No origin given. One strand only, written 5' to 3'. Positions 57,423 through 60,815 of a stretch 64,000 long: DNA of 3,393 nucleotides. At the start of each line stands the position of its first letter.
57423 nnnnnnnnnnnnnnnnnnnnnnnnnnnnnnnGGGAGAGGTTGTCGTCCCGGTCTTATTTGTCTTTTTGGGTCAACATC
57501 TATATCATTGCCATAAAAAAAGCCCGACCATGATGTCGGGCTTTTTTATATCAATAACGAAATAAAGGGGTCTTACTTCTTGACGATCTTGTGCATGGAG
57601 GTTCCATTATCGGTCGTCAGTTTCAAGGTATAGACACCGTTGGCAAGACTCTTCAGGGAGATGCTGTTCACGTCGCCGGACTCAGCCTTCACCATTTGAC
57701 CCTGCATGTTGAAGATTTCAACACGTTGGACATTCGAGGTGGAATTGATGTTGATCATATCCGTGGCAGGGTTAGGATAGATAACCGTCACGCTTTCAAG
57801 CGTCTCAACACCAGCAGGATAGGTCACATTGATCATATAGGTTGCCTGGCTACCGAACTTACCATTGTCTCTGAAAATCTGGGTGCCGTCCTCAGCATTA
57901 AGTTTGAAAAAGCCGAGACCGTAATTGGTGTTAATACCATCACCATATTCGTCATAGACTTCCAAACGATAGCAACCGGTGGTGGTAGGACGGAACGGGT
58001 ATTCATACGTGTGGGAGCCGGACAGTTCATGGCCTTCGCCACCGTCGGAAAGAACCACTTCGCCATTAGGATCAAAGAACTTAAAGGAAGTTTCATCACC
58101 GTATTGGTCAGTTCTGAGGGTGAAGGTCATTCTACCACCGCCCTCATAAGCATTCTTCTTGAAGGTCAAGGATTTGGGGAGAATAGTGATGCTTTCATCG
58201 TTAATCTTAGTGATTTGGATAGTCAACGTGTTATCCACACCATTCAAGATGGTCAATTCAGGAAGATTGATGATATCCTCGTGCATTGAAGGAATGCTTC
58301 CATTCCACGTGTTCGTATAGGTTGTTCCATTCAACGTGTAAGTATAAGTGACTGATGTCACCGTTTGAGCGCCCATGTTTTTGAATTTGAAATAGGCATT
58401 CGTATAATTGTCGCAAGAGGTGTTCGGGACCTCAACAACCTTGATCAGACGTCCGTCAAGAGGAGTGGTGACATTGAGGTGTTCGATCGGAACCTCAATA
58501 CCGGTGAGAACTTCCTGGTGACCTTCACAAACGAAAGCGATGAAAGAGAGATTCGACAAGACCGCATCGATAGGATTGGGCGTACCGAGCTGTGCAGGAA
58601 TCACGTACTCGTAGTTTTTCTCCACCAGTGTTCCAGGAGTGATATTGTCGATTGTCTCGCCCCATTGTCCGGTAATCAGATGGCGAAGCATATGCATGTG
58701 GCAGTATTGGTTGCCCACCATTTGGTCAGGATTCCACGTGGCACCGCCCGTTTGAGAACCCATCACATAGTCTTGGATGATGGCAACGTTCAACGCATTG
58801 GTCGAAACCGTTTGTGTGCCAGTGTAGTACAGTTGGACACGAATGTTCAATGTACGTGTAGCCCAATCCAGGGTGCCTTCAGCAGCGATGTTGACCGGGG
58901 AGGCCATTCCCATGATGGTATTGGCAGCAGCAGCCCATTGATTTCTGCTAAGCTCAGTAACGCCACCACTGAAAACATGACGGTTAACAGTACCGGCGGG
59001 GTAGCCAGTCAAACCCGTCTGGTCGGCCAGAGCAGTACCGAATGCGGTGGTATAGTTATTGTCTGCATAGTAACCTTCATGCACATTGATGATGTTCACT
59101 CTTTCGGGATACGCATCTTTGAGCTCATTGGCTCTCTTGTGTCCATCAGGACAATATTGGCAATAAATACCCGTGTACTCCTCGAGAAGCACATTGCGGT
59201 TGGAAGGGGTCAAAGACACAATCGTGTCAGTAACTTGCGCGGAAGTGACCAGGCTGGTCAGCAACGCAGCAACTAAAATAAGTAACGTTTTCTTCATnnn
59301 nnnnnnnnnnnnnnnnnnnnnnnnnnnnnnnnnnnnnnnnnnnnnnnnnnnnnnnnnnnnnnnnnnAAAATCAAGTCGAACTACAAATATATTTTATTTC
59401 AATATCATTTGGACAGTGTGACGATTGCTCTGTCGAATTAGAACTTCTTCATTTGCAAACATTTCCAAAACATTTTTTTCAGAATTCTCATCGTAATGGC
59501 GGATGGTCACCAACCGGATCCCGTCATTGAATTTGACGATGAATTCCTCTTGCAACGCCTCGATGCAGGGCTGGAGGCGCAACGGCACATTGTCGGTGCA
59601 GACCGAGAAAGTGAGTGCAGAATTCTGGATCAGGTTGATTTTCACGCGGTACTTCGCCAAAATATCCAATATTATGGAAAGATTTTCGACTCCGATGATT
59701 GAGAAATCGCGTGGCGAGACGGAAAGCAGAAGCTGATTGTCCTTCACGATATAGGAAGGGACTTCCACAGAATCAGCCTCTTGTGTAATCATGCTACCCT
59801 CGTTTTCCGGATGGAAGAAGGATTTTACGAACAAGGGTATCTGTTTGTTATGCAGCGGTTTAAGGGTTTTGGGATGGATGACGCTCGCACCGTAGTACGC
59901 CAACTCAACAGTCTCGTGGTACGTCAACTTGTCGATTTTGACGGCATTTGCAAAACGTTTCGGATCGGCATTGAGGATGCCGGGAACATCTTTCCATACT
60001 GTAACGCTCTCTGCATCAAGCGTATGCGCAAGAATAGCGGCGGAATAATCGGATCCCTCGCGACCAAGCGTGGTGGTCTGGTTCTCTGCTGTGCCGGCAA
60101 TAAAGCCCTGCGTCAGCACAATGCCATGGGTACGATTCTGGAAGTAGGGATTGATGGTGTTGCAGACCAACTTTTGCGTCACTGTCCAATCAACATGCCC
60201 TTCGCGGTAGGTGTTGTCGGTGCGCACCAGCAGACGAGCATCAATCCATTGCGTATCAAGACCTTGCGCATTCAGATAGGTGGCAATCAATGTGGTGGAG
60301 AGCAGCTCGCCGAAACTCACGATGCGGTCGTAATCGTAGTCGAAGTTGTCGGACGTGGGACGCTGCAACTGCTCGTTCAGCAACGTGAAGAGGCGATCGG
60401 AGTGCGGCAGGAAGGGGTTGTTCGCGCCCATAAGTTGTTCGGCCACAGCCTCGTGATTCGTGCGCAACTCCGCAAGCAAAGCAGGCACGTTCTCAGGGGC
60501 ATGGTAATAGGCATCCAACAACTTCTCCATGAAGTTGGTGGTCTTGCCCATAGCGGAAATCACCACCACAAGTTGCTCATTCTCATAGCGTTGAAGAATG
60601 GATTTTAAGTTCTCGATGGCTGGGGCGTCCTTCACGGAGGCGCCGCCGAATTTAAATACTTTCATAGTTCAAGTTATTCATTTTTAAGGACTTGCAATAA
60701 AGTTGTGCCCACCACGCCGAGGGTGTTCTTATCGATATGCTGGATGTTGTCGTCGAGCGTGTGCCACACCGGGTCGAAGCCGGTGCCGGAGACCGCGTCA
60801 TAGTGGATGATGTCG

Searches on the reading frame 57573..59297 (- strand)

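Call 89: search_protein_families(library=pfam, max_evalue=0.00001, proteins=[window:57573-59297:-])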
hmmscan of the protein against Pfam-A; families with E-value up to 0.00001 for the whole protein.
window:57573-59297:- (574 aa): 2 families
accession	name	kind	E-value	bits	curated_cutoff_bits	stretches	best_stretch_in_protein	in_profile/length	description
PF11551.14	Omp28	-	2.8e-20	73.3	34.9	1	89-272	3-168/171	Outer membrane protein Omp28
PF18962.6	Por_Secre_tail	-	1.3e-16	61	27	1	506-572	1-74/75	Secretion system C-terminal sorting domain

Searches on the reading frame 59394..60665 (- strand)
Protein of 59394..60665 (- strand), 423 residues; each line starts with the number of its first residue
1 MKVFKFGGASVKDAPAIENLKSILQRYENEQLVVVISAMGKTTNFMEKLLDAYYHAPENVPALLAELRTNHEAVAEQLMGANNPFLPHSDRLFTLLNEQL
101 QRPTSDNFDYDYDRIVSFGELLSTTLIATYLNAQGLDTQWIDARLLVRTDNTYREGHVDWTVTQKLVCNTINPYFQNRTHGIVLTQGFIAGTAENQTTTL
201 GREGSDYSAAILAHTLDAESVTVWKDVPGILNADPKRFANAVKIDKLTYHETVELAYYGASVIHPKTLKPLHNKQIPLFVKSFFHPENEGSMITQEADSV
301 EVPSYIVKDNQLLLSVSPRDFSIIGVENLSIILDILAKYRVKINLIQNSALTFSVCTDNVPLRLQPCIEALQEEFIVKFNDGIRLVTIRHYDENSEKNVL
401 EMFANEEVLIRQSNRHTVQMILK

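Call 89: search_protein_families(library=pfam, max_evalue=0.00001, proteins=[window:59394-60665:-])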
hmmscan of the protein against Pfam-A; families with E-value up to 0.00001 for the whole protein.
window:59394-60665:- (423 aa): 1 family
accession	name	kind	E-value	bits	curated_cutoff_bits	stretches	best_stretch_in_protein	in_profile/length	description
PF00696.33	AA_kinase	-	2.6e-41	142.3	24.9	1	2-282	3-234/234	Amino acid kinase family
